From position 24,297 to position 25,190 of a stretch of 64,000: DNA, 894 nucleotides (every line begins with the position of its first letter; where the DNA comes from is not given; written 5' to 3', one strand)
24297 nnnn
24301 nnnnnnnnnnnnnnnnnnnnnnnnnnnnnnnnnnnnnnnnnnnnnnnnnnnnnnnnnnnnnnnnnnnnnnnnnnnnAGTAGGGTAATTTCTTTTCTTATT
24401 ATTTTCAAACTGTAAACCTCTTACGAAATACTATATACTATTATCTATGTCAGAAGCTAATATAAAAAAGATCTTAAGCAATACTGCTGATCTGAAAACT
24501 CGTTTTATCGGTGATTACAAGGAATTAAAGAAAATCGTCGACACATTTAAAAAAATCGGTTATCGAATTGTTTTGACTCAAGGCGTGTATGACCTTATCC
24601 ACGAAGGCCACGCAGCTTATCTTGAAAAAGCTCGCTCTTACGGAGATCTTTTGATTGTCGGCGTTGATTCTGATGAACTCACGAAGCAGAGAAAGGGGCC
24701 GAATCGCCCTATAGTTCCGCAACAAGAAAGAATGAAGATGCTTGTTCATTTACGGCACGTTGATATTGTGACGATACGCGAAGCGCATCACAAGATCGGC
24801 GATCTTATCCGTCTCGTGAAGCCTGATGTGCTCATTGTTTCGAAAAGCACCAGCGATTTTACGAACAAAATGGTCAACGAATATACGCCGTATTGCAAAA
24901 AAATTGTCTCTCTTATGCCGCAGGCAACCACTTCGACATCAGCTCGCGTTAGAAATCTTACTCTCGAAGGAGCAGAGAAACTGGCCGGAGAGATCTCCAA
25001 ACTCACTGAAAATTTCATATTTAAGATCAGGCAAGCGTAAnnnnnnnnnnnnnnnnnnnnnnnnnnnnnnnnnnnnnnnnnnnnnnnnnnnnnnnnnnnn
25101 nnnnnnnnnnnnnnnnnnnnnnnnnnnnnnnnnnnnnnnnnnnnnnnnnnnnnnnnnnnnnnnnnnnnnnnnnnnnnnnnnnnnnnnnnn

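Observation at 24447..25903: Active HxGH nucleotidyltransferase followed (1-nt overlap) by a decayed copy fused to dCMP deaminase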

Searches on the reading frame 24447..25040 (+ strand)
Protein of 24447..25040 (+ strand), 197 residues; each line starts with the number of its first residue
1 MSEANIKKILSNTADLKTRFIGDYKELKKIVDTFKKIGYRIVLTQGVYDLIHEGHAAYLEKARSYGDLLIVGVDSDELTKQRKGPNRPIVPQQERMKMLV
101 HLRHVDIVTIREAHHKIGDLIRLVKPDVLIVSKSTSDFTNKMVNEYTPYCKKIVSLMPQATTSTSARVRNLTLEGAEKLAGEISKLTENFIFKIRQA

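Call 3: search_protein_families(library=pfam, proteins=[window:24447-25040:+], max_evalue=1)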
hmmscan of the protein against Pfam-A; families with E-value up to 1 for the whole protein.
window:24447-25040:+ (197 aa): 3 families
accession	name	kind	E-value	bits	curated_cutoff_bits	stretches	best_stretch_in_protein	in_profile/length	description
PF01467.32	CTP_transf_like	-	9.3e-19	68.4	21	1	44-149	2-105/133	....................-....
PF06574.18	FAD_syn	-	0.086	13.1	27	1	40-66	7-33/158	FAD synthetase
PF15894.10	SgrT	-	0.31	11.3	27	1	89-107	19-37/46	Inhibitor of glucose uptake transporter SgrT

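Call 4: search_protein_families(library=ncbifam, proteins=[window:24447-25040:+], max_evalue=1)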
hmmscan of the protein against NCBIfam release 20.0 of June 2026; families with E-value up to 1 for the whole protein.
window:24447-25040:+ (197 aa): 9 families
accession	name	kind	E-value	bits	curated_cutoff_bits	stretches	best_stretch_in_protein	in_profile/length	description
TIGR02199.1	rfaE_dom_II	equivalog_domain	1e-29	103.2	181.5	1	30-146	2-114/144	D-glycero-beta-D-manno-heptose 1-phosphate adenylyltransferase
NF008454.0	PRK11316.1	equivalog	2.6e-27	95.5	521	1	2-131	304-431/475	bifunctional D-glycero-beta-D-manno-heptose-7-phosphate kinase/D-glycero-beta-D-manno-heptose 1-phosphate adenylyltransferase HldE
TIGR00125.1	cyt_tran_rel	domain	1.5e-16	60.3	27.7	1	41-106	1-63/65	adenylyltransferase/cytidyltransferase family protein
NF001985.0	PRK00777.1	subfamily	1.3e-12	48.1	104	1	42-142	7-108/157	pantetheine-phosphate adenylyltransferase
TIGR01518.1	g3p_cytidyltrns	equivalog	1.2e-10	41.6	165.4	1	42-134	1-91/125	glycerol-3-phosphate cytidylyltransferase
NF002250.0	PRK01170.1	subfamily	1.5e-09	37.8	489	1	41-145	2-104/322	bifunctional pantetheine-phosphate adenylyltransferase/NTP phosphatase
NF041124.1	CoaD_Thcocales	equivalog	1.1e-08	35.1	290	1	39-135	4-102/156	phosphopantetheine adenylyltransferase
NF004162.0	PRK05627.1-5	equivalog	0.011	15.1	241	1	42-118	16-93/304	bifunctional riboflavin kinase/FAD synthetase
TIGR01510.1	coaD_prev_kdtB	equivalog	0.036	14.1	103.3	1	43-138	3-93/155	pantetheine-phosphate adenylyltransferase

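Call 14: find_homologous_proteins(query=window:24447-25037:+)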
Query window:24447-25037:+ (197 aa): 2396 proteins with E <= 0.001 among 2747 candidates; the best 120 are listed.
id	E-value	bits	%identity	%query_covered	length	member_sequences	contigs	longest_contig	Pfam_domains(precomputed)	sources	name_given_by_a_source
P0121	1.7e-122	424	100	100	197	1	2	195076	PF01467.33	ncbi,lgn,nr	ncbi:MAG: adenylyltransferase/cytidyltransferase family protein [Candidatus Pacebacteria bacterium]|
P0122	9.7e-97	340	80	99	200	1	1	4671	PF01467.33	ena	-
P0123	2.6e-96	339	79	99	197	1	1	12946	PF01467.33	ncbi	-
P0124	5.2e-95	334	77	100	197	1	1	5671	PF01467.33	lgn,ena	-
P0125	5.6e-95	334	79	100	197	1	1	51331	PF01467.33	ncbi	-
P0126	4.6e-92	325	76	100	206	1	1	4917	PF01467.33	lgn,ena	-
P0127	3.7e-89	315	74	99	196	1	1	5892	PF01467.33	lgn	-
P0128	2.3e-88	313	73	99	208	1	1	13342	PF01467.33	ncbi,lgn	-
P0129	2.2e-87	310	73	99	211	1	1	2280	PF01467.33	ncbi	-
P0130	2.8e-87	309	73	99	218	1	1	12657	PF01467.33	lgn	-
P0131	4.7e-87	309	71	99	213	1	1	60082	PF01467.33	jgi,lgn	-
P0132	5.2e-87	308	70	99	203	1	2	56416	PF01467.33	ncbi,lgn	-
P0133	6.2e-87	308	72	99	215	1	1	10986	PF01467.33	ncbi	-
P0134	6.8e-87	308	74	97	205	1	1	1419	PF01467.33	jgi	-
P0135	7.2e-87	308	70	99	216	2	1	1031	PF01467.33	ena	-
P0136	9.9e-87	307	71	99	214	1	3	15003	PF01467.33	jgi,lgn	jgi:D-beta-D-heptose 7-phosphate kinase/D-beta-D-heptose 1-phosphate adenosyltransferase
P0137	1.3e-86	307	71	99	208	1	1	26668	PF01467.33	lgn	-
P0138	1.5e-86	307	73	99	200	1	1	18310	PF01467.33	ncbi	-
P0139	1.9e-86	307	70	99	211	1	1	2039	PF01467.33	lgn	-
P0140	2.9e-86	306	70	99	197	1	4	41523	PF01467.33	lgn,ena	-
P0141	2.9e-86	306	72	97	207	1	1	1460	PF01467.33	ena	-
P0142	3.9e-86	306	71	99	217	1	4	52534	PF01467.33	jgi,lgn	jgi:D-beta-D-heptose 7-phosphate kinase/D-beta-D-heptose 1-phosphate adenosyltransferase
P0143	5.3e-86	305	71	99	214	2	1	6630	PF01467.33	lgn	-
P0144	7.0e-86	305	72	99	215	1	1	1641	PF01467.33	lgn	-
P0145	7.1e-86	305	72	99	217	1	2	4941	PF01467.33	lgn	-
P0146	1.0e-85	304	71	99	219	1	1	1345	PF01467.33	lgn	-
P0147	1.2e-85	304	71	99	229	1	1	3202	PF01467.33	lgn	-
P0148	1.9e-85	303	71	99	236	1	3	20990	PF01467.33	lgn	-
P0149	2.2e-85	303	73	100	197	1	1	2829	PF01467.33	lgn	-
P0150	2.2e-85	303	70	99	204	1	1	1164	PF01467.33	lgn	-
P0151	2.4e-85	303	69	99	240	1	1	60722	PF01467.33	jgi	jgi:rfaE bifunctional protein nucleotidyltransferase chain/domain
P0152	3.1e-85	303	71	99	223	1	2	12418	PF01467.33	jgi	jgi:D-glycero-beta-D-manno-heptose 1-phosphate adenylyltransferase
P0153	4.2e-85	302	71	98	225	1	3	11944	PF01467.33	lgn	-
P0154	4.5e-85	302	71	99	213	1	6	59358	PF01467.33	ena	-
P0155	4.6e-85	302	71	99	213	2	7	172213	PF01467.33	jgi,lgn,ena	-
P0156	5.2e-85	302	71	99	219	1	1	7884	PF01467.33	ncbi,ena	-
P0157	6.6e-85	302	70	99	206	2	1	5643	PF01467.33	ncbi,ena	-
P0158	1.1e-84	301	70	99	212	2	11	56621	PF01467.33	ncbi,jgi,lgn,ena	-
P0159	1.3e-84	301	70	99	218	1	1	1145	PF01467.33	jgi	jgi:rfaE bifunctional protein nucleotidyltransferase chain/domain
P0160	1.6e-84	300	69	99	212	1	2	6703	PF01467.33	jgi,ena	-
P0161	1.7e-84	300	69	99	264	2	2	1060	PF01467.33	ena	-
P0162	1.9e-84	300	71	100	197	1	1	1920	PF01467.33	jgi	jgi:rfaE bifunctional protein nucleotidyltransferase chain/domain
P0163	2.1e-84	300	71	98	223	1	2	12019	PF01467.33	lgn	-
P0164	2.3e-84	300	73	97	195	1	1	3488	PF01467.33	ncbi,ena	-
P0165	2.6e-84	300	70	97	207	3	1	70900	PF01467.33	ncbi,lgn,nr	ncbi:MAG: adenylyltransferase/cytidyltransferase family protein [Candidatus Taylorbacteria bacterium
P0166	2.9e-84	299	71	97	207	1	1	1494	PF01467.33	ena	-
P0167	3.0e-84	299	72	100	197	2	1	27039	PF01467.33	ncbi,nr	ncbi:adenylyltransferase/cytidyltransferase family protein [Candidatus Parcubacteria bacterium]|nr:a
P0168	5.7e-84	299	70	98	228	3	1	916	PF01467.33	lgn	-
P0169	6.5e-84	298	72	100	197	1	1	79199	PF01467.33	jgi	jgi:rfaE bifunctional protein nucleotidyltransferase chain/domain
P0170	7.4e-84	298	72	98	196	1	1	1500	PF01467.33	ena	-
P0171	8.3e-84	298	67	99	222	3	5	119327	PF01467.33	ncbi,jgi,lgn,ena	ncbi:MAG: adenylyltransferase/cytidyltransferase family protein [Candidatus Taylorbacteria bacterium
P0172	1.1e-83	298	70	98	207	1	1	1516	PF01467.33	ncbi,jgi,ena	-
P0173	1.2e-83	297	69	99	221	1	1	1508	PF01467.33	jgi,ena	-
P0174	1.3e-83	297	68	99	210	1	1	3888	PF01467.33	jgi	-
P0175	1.3e-83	297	72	100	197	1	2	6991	PF01467.33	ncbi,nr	ncbi:adenylyltransferase/cytidyltransferase family protein [Patescibacteria group bacterium]|nr:aden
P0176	1.3e-83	297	70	99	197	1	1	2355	PF01467.33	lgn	-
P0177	1.5e-83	297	70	98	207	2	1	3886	PF01467.33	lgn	-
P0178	2.1e-83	297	69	99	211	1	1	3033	PF01467.33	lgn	-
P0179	2.2e-83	297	72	100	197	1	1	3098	PF01467.33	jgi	jgi:rfaE bifunctional protein nucleotidyltransferase chain/domain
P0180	2.9e-83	296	70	97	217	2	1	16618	PF01467.33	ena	-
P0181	3.3e-83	296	72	97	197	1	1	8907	PF01467.33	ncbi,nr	ncbi:MAG: adenylyltransferase/cytidyltransferase family protein [bacterium]|nr:adenylyltransferase/c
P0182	5.5e-83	295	70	99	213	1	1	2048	PF01467.33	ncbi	-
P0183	6.2e-83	295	70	99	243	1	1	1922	PF01467.33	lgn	-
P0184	6.3e-83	295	68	99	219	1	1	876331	PF01467.33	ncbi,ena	-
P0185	7.5e-83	295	72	98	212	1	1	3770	PF01467.33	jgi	-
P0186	7.9e-83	295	67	99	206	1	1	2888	PF01467.33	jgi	jgi:rfaE bifunctional protein nucleotidyltransferase chain/domain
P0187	8.5e-83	295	68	98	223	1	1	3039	PF01467.33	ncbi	-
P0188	8.6e-83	295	71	98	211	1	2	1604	PF01467.33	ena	-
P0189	9.4e-83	295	70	99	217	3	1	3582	PF01467.33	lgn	-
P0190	9.5e-83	295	75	92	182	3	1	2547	PF01467.33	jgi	jgi:rfaE bifunctional protein nucleotidyltransferase chain/domain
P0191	9.6e-83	295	69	97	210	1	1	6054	PF01467.33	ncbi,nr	ncbi:adenylyltransferase/cytidyltransferase family protein [Candidatus Parcubacteria bacterium]|nr:a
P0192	1.0e-82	294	72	96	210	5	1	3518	PF01467.33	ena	-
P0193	1.6e-82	294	69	100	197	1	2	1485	PF01467.33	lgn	-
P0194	2.0e-82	293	70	96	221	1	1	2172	PF01467.33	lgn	-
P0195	2.1e-82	293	71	100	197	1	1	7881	PF01467.33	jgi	jgi:rfaE bifunctional protein nucleotidyltransferase chain/domain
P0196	3.6e-82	293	71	97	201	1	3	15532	PF01467.33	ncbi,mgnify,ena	mgnify:CR=1 FL=1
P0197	4.1e-82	292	71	100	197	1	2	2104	PF01467.33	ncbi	-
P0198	4.1e-82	292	71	99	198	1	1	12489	PF01467.33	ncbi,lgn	-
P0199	5.5e-82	292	70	100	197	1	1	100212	PF01467.33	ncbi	-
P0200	9.4e-82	291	70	98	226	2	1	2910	PF01467.33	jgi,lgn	-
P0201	9.9e-82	291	70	95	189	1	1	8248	PF01467.33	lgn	-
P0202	1.0e-81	291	69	99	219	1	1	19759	PF01467.33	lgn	-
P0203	1.2e-81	291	67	99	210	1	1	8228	PF01467.33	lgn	-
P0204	1.6e-81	291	66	99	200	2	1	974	PF01467.33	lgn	-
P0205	1.9e-81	290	70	99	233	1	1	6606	PF01467.33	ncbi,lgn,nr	ncbi:MAG: adenylyltransferase/cytidyltransferase family protein [Candidatus Pacebacteria bacterium]|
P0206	1.9e-81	290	70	97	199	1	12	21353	PF01467.33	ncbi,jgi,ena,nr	ncbi:MAG: Bifunctional synthase/transferase [Parcubacteria group bacterium GW2011_GWA2_47_12]|nr:MAG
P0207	2.0e-81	290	67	99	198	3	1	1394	PF01467.33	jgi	jgi:D-glycero-beta-D-manno-heptose 1-phosphate adenylyltransferase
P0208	2.7e-81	290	67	99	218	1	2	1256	PF01467.33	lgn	-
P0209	2.7e-81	290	68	99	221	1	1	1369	PF01467.33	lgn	-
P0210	2.8e-81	290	69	99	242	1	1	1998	PF01467.33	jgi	jgi:D-beta-D-heptose 7-phosphate kinase/D-beta-D-heptose 1-phosphate adenosyltransferase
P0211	2.9e-81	290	68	98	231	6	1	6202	PF01467.33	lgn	-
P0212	3.3e-81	290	66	99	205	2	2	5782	PF01467.33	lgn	-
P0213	3.6e-81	289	68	99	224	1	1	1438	PF01467.33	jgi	-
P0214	4.2e-81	289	68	97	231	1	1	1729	PF01467.33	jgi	-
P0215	4.8e-81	289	66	100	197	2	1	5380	PF01467.33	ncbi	-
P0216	5.3e-81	289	67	99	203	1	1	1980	PF01467.33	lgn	-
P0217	6.3e-81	289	71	97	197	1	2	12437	PF01467.33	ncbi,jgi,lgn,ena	ncbi:MAG: adenylyltransferase/cytidyltransferase family protein [Candidatus Paceibacterota bacterium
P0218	6.8e-81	288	69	97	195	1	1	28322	PF01467.33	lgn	-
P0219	1.7e-80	287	68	100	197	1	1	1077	PF01467.33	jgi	jgi:rfaE bifunctional protein nucleotidyltransferase chain/domain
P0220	2.0e-80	287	69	96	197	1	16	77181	PF01467.33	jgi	jgi:rfaE bifunctional protein nucleotidyltransferase chain/domain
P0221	2.2e-80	287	68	97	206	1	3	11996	PF01467.33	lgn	-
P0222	2.2e-80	287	66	99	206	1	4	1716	PF01467.33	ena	-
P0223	2.7e-80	287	66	99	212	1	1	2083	PF01467.33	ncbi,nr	ncbi:MAG: adenylyltransferase/cytidyltransferase family protein [Candidatus Taylorbacteria bacterium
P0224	2.7e-80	287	68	98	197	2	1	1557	PF01467.33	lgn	-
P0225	3.2e-80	286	69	100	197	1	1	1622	PF01467.33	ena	-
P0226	3.4e-80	286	68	96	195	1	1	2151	PF01467.33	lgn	-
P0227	4.8e-80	286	69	97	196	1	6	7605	PF01467.33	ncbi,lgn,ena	-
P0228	4.9e-80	286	71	96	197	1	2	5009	PF01467.33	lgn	-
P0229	5.2e-80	286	69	100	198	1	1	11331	PF01467.33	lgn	-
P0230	6.1e-80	285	69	97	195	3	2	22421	PF01467.33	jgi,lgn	jgi:rfaE bifunctional protein nucleotidyltransferase chain/domain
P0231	6.6e-80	285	69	97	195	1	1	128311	PF01467.33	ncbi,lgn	-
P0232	7.2e-80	285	68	100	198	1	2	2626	PF01467.33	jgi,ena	-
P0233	8.1e-80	285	69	98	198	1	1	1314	PF01467.33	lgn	-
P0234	8.5e-80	285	67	99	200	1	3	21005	PF01467.33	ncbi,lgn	-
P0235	9.0e-80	285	69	97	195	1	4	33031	PF01467.33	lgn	-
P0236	9.5e-80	285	69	100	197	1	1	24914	PF01467.33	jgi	jgi:rfaE bifunctional protein nucleotidyltransferase chain/domain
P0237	9.8e-80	285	64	100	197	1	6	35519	PF01467.33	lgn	-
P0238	1.1e-79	285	69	97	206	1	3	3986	PF01467.33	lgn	-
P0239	1.2e-79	284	69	100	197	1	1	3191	PF01467.33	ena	-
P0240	1.4e-79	284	65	100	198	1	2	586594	PF01467.33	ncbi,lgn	ncbi:MAG: adenylyltransferase/cytidyltransferase family protein [Patescibacteria group bacterium]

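Call 71: search_solved_structures(query=A3, max_evalue=0.001, show_alignments=2)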
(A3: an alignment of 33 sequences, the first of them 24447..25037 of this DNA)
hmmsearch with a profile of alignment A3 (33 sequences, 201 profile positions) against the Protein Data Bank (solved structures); distinct sequences matched with E-value up to 0.001: 11.
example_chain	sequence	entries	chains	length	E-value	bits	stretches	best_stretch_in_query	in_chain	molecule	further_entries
3elb_A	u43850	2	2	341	1.8e-22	83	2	46-112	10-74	Ethanolamine-phosphate cytidylyltransferase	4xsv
5x9q_A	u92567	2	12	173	1.7e-20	76.5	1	44-136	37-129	Putative cytidylyltransferase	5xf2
3glv_A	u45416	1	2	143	1.3e-11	47.5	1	46-161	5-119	Lipopolysaccharide core biosynthesis protein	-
4zcp_A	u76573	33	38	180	7.3e-11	45.1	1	20-111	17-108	Cholinephosphate cytidylyltransferase | Choline-phosphate cytidylyltransferase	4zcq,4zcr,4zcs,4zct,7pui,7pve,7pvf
9hsg_A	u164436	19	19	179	7.5e-11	45.1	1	20-111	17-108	choline-phosphate cytidylyltransferase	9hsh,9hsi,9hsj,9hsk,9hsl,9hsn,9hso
9hsm_A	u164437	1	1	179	7.5e-11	45.1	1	20-111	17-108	choline-phosphate cytidylyltransferase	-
2b7l_A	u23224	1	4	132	4.2e-10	42.6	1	44-136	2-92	glycerol-3-phosphate cytidylyltransferase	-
4mvd_B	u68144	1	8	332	1.5e-09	40.9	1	46-112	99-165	Choline-phosphate cytidylyltransferase A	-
3hl4_A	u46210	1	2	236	1.8e-09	40.5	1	46-112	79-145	Choline-phosphate cytidylyltransferase A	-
4mvc_A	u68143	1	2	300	2.3e-09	40.2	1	46-112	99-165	Choline-phosphate cytidylyltransferase A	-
1coz_A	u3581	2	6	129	4e-09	39.4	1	44-135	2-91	PROTEIN (GLYCEROL-3-PHOSPHATE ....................) | glycerol-3-phosphate cytidylyltransferase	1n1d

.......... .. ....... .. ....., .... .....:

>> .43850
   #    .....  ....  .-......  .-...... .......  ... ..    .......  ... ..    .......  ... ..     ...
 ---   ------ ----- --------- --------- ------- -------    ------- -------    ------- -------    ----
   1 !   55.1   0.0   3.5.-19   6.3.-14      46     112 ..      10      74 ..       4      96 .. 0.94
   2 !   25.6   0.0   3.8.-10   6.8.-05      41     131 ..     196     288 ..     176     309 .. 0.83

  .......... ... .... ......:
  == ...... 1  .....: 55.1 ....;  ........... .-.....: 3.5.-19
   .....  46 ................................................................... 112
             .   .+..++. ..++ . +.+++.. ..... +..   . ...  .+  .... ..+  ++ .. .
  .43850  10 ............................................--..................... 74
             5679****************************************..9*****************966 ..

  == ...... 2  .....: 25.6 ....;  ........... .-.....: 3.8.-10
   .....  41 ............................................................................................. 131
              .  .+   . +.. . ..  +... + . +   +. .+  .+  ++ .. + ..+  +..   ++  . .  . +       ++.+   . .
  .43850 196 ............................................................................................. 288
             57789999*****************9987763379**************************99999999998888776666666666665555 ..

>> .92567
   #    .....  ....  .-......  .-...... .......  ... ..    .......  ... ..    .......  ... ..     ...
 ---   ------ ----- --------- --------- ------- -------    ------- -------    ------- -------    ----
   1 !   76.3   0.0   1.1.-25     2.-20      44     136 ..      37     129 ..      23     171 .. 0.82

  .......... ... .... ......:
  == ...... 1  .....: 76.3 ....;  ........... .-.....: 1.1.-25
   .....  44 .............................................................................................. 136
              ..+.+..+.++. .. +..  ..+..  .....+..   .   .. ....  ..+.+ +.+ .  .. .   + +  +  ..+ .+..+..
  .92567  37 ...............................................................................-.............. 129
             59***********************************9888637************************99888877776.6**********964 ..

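Call 81: search_protein_families(library=padloc, proteins=[window:24447-25037:+], max_evalue=0.01)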
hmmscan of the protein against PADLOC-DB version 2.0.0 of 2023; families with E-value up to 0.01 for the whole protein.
window:24447-25037:+ (197 aa): 1 family
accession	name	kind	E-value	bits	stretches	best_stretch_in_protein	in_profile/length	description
PDLC03078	Specificity_I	-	0.00023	18.7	1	12-61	159-207/419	Type I specificity subunit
